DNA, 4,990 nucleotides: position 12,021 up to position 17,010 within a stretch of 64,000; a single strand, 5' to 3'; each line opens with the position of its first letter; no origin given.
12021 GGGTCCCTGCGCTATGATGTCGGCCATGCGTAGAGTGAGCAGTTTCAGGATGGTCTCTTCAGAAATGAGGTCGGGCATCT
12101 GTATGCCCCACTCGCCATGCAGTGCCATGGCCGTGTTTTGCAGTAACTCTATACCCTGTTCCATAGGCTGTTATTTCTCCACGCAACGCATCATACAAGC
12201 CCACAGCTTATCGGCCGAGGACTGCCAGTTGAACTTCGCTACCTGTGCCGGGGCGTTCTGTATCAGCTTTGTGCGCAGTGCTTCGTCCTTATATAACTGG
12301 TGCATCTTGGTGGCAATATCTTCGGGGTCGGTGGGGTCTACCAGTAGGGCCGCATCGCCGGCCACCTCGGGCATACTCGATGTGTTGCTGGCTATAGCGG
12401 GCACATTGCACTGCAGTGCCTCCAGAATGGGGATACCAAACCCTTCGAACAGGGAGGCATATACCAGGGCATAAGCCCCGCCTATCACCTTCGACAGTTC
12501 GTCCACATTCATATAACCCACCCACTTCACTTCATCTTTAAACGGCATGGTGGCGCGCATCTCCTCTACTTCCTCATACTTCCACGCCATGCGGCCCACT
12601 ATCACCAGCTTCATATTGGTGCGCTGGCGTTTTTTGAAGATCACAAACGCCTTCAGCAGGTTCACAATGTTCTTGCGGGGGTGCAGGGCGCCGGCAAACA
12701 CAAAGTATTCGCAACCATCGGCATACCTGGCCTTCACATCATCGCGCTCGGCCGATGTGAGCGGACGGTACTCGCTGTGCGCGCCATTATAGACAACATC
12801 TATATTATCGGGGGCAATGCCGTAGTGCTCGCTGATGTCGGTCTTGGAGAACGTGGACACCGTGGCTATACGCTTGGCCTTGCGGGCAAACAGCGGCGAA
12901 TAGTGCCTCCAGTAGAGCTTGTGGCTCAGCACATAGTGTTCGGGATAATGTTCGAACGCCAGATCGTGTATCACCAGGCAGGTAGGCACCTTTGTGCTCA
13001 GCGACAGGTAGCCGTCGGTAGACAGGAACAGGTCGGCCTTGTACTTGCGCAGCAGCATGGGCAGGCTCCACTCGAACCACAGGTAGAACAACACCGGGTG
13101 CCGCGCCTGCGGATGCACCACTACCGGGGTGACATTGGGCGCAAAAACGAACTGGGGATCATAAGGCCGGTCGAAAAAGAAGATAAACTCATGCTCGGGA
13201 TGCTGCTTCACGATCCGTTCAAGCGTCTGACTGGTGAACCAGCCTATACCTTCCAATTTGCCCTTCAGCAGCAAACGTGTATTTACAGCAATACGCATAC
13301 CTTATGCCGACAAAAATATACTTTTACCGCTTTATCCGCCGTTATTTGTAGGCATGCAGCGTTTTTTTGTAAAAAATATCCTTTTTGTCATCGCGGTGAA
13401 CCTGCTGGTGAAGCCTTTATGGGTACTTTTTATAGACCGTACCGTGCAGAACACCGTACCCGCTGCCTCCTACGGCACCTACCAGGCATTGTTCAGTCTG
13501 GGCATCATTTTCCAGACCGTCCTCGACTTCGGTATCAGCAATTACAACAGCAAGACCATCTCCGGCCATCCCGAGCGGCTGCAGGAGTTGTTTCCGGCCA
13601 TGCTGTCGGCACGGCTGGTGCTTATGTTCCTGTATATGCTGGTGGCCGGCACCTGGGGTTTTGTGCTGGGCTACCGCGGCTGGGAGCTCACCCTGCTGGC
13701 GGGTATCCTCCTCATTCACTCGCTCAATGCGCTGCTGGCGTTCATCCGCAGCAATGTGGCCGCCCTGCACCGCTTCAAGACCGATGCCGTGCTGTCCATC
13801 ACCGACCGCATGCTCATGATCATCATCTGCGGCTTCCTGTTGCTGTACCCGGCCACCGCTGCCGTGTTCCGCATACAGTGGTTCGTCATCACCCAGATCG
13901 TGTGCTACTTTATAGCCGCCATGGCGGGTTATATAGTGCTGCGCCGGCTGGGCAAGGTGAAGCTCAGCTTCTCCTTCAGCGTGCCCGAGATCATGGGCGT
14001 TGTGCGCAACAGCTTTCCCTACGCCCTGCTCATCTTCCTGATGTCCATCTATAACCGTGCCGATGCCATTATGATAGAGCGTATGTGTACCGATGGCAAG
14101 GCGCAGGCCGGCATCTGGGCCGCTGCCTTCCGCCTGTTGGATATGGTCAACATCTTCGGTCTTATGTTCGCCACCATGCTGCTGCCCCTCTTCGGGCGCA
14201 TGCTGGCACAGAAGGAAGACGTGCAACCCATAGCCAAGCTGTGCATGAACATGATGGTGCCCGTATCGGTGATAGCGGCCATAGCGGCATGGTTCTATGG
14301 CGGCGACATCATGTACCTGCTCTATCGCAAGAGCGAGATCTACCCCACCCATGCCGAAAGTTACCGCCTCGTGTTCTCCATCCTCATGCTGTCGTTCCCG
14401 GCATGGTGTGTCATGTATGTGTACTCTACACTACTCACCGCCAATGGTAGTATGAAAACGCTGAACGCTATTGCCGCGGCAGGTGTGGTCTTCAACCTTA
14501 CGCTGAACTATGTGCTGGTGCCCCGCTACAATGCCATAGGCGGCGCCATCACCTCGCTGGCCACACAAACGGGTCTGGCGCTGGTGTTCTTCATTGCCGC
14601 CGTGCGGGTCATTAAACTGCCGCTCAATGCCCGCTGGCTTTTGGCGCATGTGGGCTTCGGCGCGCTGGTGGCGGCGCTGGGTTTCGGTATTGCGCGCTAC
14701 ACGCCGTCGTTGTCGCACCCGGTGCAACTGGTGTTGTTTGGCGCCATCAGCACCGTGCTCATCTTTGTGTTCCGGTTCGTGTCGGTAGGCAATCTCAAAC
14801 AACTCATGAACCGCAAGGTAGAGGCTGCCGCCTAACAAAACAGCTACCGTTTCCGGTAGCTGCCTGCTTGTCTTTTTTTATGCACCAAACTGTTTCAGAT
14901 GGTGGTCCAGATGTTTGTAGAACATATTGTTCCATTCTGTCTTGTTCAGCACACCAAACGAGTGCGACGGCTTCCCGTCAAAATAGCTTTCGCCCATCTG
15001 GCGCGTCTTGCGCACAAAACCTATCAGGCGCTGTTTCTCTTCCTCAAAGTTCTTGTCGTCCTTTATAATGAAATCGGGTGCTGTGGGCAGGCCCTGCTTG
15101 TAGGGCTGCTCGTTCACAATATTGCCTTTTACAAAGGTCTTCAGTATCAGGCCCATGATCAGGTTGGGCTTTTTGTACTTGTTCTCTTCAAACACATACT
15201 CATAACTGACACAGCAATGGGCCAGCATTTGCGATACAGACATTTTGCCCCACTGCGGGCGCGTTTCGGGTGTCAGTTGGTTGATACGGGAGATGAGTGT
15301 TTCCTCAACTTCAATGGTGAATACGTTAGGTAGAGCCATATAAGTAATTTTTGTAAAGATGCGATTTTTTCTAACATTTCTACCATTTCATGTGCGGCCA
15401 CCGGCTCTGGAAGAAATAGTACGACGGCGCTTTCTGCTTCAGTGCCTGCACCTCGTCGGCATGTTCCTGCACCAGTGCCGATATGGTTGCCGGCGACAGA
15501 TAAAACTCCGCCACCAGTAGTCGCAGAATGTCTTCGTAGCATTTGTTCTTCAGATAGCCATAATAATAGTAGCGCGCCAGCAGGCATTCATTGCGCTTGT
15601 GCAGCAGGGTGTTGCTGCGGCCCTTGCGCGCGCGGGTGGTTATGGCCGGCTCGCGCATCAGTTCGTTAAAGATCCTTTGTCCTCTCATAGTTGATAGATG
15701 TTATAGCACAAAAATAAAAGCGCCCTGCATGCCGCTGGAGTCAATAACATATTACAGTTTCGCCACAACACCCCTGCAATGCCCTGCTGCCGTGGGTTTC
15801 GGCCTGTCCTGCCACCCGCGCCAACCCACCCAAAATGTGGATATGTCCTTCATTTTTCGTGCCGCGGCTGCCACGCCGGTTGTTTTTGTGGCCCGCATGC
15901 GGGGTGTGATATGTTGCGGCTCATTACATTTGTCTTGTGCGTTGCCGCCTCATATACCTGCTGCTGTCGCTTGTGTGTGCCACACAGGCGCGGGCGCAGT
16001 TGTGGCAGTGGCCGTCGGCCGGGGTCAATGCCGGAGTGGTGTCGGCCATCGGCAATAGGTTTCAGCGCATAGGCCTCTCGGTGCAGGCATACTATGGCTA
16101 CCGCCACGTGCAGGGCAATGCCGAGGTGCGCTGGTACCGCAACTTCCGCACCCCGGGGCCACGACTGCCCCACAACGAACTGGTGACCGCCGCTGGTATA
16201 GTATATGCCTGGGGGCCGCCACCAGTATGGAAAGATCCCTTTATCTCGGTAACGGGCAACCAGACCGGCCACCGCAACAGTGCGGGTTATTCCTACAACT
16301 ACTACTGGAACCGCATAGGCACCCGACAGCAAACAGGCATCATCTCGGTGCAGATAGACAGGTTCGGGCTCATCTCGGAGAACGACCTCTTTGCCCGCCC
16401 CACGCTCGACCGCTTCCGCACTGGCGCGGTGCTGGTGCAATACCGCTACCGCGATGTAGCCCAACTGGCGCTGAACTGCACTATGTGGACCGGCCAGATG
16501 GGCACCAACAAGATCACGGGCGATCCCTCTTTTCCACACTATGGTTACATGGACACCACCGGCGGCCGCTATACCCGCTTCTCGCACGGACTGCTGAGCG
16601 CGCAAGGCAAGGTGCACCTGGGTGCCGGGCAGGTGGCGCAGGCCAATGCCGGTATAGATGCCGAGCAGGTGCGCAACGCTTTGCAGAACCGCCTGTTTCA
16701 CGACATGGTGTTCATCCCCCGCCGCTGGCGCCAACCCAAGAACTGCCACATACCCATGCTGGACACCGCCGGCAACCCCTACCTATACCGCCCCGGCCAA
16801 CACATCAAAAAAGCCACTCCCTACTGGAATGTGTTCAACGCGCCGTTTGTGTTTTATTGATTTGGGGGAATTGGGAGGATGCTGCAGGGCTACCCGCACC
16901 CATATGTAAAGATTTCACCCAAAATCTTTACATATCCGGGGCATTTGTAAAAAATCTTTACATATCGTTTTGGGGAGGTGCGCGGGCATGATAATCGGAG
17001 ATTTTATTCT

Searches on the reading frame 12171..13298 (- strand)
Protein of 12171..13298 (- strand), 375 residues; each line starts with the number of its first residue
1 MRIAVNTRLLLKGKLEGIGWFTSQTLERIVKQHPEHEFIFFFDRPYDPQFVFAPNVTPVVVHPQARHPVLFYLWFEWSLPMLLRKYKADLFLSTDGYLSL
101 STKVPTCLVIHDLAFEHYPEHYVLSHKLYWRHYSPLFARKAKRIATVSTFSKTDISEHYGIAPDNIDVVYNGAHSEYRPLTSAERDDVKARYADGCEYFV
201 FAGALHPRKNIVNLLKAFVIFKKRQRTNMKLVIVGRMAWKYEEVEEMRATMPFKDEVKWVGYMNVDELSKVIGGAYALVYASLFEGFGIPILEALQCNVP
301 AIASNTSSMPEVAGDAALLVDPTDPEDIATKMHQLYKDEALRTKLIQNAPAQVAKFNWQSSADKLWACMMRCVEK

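Call 43: search_protein_families(library=pfam, proteins=[window:12171-13298:-], max_evalue=0.01)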
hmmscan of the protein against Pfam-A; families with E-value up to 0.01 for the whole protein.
window:12171-13298:- (375 aa): 5 families
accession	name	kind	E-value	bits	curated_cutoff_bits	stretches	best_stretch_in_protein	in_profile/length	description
PF00534.26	Glycos_transf_1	-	3.1e-35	121.7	26.4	1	192-350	11-170/172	Glycosyl transferases group 1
PF13692.12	Glyco_trans_1_4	-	1.5e-26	93.8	27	1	198-338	3-142/142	Glycosyl transferases group 1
PF13439.12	Glyco_transf_4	-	1.5e-14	54.8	28.5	1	36-173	20-166/170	Glycosyltransferase Family 4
PF20706.3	GT4-conflict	-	6.6e-06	25.8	26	1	209-309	212-316/385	Family 4 Glycosyltransferase in conflict systems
PF13524.12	Glyco_trans_1_2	-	0.00012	22.5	25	1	225-364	11-141/144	Glycosyl transferase-like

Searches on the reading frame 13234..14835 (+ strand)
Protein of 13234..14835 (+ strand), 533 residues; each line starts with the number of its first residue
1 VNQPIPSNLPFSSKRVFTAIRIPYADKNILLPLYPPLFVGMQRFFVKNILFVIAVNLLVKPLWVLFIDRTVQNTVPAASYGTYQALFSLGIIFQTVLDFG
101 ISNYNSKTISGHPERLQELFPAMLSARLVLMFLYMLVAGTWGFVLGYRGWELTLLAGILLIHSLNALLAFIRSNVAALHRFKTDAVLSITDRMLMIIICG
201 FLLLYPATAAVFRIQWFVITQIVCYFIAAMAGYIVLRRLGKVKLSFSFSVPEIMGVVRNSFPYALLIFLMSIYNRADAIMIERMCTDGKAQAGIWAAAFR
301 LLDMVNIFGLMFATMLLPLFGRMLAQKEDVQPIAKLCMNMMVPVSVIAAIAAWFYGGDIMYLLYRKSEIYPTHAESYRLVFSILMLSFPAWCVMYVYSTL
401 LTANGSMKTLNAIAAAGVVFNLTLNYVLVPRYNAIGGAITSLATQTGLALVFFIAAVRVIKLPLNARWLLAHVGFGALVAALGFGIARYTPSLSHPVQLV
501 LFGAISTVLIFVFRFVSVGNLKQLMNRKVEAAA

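Call 43: search_protein_families(library=pfam, proteins=[window:13234-14835:+], max_evalue=0.01)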
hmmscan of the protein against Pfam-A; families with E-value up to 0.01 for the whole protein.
window:13234-14835:+ (533 aa): 2 families
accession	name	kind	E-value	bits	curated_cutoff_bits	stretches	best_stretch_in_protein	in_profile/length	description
PF01943.22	Polysacc_synt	-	3.2e-13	50.2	28.2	1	46-323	2-273/274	Polysaccharide biosynthesis protein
PF03023.19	MurJ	-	2.4e-05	23.6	27.4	1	158-486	100-432/451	Lipid II flippase MurJ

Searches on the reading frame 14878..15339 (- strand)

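Call 43: search_protein_families(library=pfam, proteins=[window:14878-15339:-], max_evalue=0.01)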
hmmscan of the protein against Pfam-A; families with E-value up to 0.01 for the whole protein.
window:14878-15339:- (153 aa): 2 families
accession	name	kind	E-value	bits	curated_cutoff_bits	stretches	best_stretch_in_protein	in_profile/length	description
PF07606.16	DUF1569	-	6.6e-08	33.3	21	1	13-151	13-149/152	Protein of unknown function (DUF1569)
PF12867.12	DinB_2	-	7.4e-05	23.6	24.8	1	25-150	22-127/128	DinB superfamily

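Call 71: search_protein_families(library=padloc, proteins=[window:14878-15339:-], max_evalue=0.001)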
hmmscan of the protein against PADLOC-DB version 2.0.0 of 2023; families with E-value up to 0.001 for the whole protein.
window:14878-15339:- (153 aa): 0 families

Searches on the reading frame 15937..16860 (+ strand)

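Call 43: search_protein_families(library=pfam, proteins=[window:15937-16860:+], max_evalue=0.01)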
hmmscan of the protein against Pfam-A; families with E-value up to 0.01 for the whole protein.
window:15937-16860:+ (307 aa): 1 family
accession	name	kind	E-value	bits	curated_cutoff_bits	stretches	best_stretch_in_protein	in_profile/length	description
PF15528.11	Ntox23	-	2e-29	103.5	26.2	1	110-256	47-190/190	Bacterial toxin 23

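Call 71: search_protein_families(library=padloc, proteins=[window:15937-16860:+], max_evalue=0.001)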
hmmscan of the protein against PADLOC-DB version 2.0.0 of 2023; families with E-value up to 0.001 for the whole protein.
window:15937-16860:+ (307 aa): 0 families
